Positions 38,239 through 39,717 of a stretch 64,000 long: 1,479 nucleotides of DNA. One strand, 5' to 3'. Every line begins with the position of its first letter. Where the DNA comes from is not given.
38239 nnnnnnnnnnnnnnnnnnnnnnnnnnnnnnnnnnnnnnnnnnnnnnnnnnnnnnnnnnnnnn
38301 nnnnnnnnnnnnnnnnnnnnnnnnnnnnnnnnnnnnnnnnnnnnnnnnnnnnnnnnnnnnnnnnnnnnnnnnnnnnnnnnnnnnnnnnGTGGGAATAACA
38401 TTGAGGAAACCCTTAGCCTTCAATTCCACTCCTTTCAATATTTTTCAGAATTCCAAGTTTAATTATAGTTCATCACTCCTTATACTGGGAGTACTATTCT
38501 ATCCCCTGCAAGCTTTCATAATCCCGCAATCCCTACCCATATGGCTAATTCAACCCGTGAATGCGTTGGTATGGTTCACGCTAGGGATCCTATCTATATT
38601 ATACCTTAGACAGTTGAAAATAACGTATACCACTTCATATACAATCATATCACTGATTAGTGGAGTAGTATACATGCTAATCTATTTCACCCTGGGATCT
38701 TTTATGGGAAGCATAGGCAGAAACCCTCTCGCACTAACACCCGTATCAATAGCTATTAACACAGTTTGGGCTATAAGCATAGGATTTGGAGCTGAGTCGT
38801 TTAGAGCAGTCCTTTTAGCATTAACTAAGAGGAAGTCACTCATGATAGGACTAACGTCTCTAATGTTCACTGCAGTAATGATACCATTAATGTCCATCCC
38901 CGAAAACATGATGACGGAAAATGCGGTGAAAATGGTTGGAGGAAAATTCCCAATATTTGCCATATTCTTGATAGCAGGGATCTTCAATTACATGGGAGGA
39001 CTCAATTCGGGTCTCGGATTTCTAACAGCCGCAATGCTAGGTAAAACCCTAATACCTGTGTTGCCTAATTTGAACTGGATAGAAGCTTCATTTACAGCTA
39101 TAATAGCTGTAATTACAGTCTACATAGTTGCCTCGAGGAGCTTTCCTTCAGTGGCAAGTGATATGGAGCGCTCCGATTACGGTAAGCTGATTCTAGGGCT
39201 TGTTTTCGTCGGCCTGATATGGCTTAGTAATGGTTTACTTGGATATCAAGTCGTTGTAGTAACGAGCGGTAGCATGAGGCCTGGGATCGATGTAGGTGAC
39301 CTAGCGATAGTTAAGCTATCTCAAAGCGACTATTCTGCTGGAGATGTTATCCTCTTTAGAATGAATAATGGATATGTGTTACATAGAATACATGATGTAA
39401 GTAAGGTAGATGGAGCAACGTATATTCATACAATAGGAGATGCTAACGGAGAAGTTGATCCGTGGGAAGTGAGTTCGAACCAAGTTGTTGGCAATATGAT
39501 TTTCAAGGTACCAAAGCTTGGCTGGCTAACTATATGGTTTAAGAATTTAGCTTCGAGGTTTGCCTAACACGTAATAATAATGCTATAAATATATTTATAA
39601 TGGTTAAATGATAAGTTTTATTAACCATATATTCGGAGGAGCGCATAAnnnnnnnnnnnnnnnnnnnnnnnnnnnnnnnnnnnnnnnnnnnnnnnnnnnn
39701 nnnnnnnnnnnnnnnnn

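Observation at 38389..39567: Signal peptidase I domain fused to a ~260-aa, ~8-TM membrane domain of unknown function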

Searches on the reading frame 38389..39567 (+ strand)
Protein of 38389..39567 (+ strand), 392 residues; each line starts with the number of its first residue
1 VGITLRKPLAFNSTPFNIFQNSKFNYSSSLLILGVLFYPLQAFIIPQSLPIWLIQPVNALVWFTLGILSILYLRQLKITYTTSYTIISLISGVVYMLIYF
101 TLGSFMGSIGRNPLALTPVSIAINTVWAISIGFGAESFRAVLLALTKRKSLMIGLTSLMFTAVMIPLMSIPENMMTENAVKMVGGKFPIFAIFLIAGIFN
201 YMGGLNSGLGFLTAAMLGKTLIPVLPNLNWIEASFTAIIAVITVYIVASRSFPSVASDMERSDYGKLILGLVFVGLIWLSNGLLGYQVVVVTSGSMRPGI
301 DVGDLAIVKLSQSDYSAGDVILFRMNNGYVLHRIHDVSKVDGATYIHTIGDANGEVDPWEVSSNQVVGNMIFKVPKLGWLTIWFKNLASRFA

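Call 3: search_protein_families(library=pfam, proteins=[window:38389-39567:+], max_evalue=0.1)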
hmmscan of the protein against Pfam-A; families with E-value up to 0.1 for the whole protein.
window:38389-39567:+ (392 aa): 2 families
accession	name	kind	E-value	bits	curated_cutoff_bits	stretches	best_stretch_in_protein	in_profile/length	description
PF00717.28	Peptidase_S24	-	2.6e-05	24.4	23.3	1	288-363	37-105/116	Peptidase S24-like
PF10502.14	Peptidase_S26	-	0.0023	18.3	22.9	1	277-327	14-67/168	Signal peptidase, peptidase S26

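Call 4: search_protein_families(library=ncbifam, proteins=[window:38389-39567:+], max_evalue=0.1)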
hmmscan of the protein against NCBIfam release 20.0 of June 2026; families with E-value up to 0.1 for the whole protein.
window:38389-39567:+ (392 aa): 3 families
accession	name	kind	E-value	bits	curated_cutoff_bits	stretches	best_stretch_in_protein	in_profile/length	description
TIGR02228.1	sigpep_I_arch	equivalog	3.8e-19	69.1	51.85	1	272-381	19-130/158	signal peptidase I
NF046067.1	SigPepSipWBacil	equivalog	5.1e-16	58.8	190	1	283-381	35-137/189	signal peptidase I SipW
TIGR02227.1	sigpep_I_bact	equivalog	0.00036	20.4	47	1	272-327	6-64/162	signal peptidase I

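Call 5: find_homologous_proteins(query=window:38389-39567:+, max_evalue=0.001)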
Query window:38389-39567:+ (392 aa): 8 proteins with E <= 0.001 among 8000 candidates.
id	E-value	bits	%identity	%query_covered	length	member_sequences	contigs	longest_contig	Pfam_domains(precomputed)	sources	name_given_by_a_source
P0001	4.0e-246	834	100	99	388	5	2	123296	-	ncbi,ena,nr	ncbi:MAG: signal peptidase I [Desulfurococcales archaeon]|nr:signal peptidase I [Desulfurococcales a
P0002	9.3e-186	635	73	100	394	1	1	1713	-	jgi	jgi:signal peptidase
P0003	1.2e-180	619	71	98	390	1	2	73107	-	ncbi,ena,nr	ncbi:MAG: signal peptidase I [Desulfurococcales archaeon]|nr:signal peptidase I [Desulfurococcales a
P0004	1.7e-125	437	54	92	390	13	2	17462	-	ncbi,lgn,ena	-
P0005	4.4e-88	314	42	93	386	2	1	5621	-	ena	-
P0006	9.5e-72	260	41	91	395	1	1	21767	-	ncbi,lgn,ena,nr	ncbi:MAG: signal peptidase I [Desulfurococcales archaeon]|nr:signal peptidase I [Desulfurococcales a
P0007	3.7e-71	258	41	89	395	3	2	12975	-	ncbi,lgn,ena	-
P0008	5.2e-54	202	38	85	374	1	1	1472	PF00717.29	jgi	jgi:signal peptidase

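Call 22: find_encoding_contigs(protein=P0004, flank=8000, max_places=2)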
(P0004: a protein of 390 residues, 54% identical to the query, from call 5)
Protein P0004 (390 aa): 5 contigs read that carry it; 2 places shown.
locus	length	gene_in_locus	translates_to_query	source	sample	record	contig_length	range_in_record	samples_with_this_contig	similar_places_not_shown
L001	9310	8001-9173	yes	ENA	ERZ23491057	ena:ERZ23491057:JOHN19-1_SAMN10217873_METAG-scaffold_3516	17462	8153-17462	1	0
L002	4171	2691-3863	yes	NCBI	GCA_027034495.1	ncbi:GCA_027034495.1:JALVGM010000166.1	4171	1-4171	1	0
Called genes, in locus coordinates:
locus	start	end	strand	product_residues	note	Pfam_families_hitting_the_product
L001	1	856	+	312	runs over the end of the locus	PF00491:Arginase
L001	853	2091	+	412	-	PF07969:Amidohydro_3 (weak), PF01979:Amidohydro_1, PF07969:Amidohydro_3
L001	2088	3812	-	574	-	PF17391:Urocanase_N, PF01175:Urocanase, PF17392:Urocanase_C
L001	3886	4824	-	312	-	PF04014:MazE_antitoxin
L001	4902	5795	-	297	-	PF00586:AIRS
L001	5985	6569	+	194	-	-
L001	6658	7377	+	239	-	-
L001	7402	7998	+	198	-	-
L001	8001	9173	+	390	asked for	-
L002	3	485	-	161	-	?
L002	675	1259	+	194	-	-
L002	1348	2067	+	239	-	-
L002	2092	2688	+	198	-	-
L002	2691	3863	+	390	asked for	-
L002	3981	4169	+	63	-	?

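Call 23: find_encoding_contigs(protein=P0006, flank=8000, max_places=2)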
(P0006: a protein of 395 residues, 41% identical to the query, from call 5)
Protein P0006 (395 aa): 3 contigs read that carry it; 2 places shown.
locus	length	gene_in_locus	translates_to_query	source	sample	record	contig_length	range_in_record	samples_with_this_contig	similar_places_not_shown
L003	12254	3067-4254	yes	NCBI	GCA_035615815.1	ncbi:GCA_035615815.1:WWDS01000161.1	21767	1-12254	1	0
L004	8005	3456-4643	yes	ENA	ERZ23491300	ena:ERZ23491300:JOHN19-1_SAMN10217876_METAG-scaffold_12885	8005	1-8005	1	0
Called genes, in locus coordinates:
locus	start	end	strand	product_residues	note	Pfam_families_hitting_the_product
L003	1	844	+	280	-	PF16575:CLP1_P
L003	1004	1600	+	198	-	-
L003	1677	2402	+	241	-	-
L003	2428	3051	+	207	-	-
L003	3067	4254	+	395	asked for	-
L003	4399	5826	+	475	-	PF18998:Flg_new_2 (faint)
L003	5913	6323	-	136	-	PF01022:HTH_5 (weak), PF25212:HVO_A0114 (weak), PF08279:HTH_11 (weak)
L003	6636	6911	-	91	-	PF01294:Ribosomal_L13e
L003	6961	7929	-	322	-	PF22082:TtuA_LIM_N, PF01171:ATP_bind_3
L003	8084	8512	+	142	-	-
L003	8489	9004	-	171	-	PF00293:NUDIX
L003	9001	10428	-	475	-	PF00224:PK, PF03328:HpcH_HpaI (faint)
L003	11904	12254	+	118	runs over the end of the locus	PF01984:dsDNA_bind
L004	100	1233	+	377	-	PF16575:CLP1_P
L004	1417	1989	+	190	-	-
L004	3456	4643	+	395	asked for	-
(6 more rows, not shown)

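Call 24: find_encoding_contigs(protein=P0005, flank=8000, max_places=2)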
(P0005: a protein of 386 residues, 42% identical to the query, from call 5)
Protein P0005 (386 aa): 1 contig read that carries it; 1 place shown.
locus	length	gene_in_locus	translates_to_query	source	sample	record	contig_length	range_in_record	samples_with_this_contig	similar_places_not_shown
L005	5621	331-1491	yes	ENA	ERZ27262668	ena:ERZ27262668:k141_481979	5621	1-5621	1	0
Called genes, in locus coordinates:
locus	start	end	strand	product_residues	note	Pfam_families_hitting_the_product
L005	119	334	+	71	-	-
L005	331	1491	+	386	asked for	-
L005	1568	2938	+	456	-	PF18998:Flg_new_2 (faint)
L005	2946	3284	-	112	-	-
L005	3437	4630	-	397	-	PF01654:Cyt_bd_oxida_I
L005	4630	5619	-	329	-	?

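Call 28: predict_structure(alignment_id=A1)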
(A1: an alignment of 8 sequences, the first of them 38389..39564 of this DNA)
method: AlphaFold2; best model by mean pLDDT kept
length: 392 residues; sequences in the alignment: 8
mean_pLDDT: 56.0   pTM: 0.38
mean pLDDT of the five models: 56.0, 55.7, 55.3, 54.0, 50.4
residues with pLDDT >= 90: 0; 70-90: 90; 50-70: 125; < 50: 177
segments of 3 or more residues with pLDDT < 50: 1-22, 38-40, 42-47, 101-115, 161-210, 212-214, 216-284
pLDDT, mean of each block of 10 residues (from residue 1): 29 38 63 61 46 65 78 67 59 53 39 48 66 64 61 50 43 39 38 47 46 46 36 41 40 39 45 45 55 63 72 73 82 84 79 73 81 66 65 57
secondary structure, 60 per line:
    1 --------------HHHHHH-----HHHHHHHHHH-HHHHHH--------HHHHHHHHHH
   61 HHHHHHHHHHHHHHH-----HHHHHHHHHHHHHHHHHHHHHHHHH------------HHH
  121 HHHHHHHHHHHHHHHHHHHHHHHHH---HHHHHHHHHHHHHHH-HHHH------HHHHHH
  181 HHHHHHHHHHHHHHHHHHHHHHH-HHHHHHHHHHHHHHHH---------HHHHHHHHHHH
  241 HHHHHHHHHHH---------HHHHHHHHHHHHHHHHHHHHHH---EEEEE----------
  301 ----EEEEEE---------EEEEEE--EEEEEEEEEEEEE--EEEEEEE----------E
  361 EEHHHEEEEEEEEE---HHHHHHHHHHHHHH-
elements in order: H15-20 H26-35 H37-42 H51-75 H81-105 H118-145 H149-163 H165-168 H175-203 H205-220 H230-251 H261-282 E286-290 E305-310 E320-325 E328-340 E343-349 E360-362 E366-374 H378-391

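Call 39: find_homologous_proteins(query=A3, max_evalue=1e-10)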
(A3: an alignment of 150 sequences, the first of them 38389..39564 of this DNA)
Query A3 (150 sequences) (392 aa, profile of the alignment): 50 proteins with E <= 1e-10 among 8000 candidates.
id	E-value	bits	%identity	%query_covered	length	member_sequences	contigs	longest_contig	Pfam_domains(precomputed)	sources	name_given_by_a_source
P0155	1.2e-103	365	26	47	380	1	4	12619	PF10502.15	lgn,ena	-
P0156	1.9e-101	358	27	73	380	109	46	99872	PF10502.15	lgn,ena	-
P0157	7.4e-101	356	27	75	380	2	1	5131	PF10502.15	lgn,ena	-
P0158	1.4e-100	355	26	89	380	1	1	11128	PF10502.15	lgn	-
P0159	1.8e-100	355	27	64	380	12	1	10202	PF10502.15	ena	-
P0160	2.1e-99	351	27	67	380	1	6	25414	PF10502.15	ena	-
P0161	2.3e-99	351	27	75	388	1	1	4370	-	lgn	-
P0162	4.2e-99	350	28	73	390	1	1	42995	PF10502.15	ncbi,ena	-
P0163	1.7e-98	348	27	67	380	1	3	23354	PF10502.15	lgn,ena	-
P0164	1.1e-97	346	27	67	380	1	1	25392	PF10502.15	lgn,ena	-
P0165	1.3e-97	345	26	89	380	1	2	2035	PF10502.15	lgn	-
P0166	5.3e-97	343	24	67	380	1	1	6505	PF10502.15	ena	-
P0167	5.4e-97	343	24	68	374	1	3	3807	PF10502.15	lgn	-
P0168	7.3e-97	343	24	68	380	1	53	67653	PF10502.15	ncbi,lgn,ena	-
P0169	8.1e-97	343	24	68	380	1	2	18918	PF10502.15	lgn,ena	-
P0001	2.4e-94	334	100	99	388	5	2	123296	-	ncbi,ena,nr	ncbi:MAG: signal peptidase I [Desulfurococcales archaeon]|nr:signal peptidase I [Desulfurococcales a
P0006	4.2e-94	334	41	91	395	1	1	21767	-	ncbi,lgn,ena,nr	ncbi:MAG: signal peptidase I [Desulfurococcales archaeon]|nr:signal peptidase I [Desulfurococcales a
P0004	1.3e-87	312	54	92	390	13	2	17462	-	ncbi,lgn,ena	-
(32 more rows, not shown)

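Call 40: find_encoding_contigs(protein=P0168, flank=7000, max_places=2)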
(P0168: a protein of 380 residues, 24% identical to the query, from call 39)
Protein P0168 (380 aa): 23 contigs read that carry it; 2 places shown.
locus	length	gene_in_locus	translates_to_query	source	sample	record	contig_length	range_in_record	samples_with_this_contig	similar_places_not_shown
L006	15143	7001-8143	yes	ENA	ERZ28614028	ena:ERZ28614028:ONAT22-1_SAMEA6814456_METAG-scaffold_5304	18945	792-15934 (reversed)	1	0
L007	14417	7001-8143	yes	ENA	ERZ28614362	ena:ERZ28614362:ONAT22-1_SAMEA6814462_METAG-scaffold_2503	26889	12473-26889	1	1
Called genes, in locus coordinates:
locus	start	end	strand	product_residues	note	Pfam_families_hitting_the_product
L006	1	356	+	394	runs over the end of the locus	PF01136:Peptidase_U32, PF16325:Peptidase_U32_C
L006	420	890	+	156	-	PF03449:GreA_GreB_N, PF01272:GreA_GreB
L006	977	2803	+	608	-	-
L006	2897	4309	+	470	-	PF00224:PK, PF02887:PK_C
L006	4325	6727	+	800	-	PF01055:Glyco_hydro_31_2nd, PF21365:Glyco_hydro_31_3rd, PF17137:DUF5110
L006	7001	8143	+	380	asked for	PF10502:Peptidase_S26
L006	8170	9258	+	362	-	PF17231:DUF5305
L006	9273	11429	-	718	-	PF01136:Peptidase_U32, PF12392:DUF3656, PF01136:Peptidase_U32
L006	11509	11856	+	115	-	PF12647:RNHCP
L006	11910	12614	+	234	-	-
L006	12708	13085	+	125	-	PF01475:FUR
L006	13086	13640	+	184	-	PF00210:Ferritin (weak), PF02915:Rubrerythrin, PF21349:RUBY_RBDX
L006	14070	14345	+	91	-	-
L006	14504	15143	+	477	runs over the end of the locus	?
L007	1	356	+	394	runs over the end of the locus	PF01136:Peptidase_U32, PF16325:Peptidase_U32_C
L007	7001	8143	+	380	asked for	PF10502:Peptidase_S26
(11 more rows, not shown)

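Call 41: find_encoding_contigs(protein=P0162, flank=7000, max_places=1)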
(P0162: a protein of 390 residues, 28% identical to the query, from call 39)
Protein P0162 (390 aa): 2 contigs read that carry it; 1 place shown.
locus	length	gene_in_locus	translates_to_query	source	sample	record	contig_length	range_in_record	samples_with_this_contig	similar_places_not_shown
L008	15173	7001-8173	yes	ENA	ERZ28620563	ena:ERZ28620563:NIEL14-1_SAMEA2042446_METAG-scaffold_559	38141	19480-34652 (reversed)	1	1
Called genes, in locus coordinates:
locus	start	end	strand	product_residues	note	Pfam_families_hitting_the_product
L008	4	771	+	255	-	PF21982:RecX_HTH1 (weak), PF02631:RecX_HTH2 (weak), PF21981:RecX_HTH3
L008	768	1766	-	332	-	PF13145:Rotamase_2, PF13616:Rotamase_3, PF00639:Rotamase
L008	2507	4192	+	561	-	PF03485:Arg_tRNA_synt_N, PF00750:tRNA-synt_1d, PF05746:DALR_1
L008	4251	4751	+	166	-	-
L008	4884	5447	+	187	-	-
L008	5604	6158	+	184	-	-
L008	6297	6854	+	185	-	-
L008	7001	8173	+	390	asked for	PF10502:Peptidase_S26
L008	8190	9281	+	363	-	PF17231:DUF5305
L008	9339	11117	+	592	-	PF13240:Zn_Ribbon_1, PF06161:DUF975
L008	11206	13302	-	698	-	PF01136:Peptidase_U32, PF12392:DUF3656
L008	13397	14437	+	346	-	PF07963:N_methyl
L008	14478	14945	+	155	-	-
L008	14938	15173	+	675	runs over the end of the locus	PF00497:SBP_bac_3 (weak), PF00990:GGDEF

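Call 42: predict_structure(alignment_id=A3)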
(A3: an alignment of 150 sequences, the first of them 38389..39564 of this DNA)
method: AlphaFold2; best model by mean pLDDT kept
length: 392 residues; sequences in the alignment: 150
mean_pLDDT: 90.7   pTM: 0.84
mean pLDDT of the five models: 90.7, 90.4, 90.0, 89.7, 89.6
residues with pLDDT >= 90: 289; 70-90: 75; 50-70: 15; < 50: 13
segments of 3 or more residues with pLDDT < 50: 9-17
pLDDT, mean of each block of 10 residues (from residue 1): 50 48 75 91 86 93 96 92 93 98 95 96 97 98 94 96 90 85 94 97 96 98 96 94 91 76 81 88 92 97 97 90 96 98 97 98 96 97 95 93
secondary structure, 60 per line:
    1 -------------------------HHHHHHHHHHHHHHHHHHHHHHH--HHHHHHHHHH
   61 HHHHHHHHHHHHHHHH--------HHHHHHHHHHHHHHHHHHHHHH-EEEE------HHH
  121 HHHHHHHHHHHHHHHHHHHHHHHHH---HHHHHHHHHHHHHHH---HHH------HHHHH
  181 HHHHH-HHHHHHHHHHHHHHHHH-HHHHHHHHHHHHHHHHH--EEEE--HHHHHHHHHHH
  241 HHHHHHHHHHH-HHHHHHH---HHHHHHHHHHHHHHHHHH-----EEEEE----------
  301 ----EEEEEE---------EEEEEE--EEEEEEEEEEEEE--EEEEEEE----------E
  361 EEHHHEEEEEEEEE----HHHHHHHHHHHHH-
elements in order: H26-48 H51-76 H85-106 E108-111 H118-145 H149-163 H176-185 H187-203 H205-221 E224-227 H230-251 H253-259 H263-280 E286-290 E305-310 E320-325 E328-340 E343-349 E360-362 E366-374 H379-391
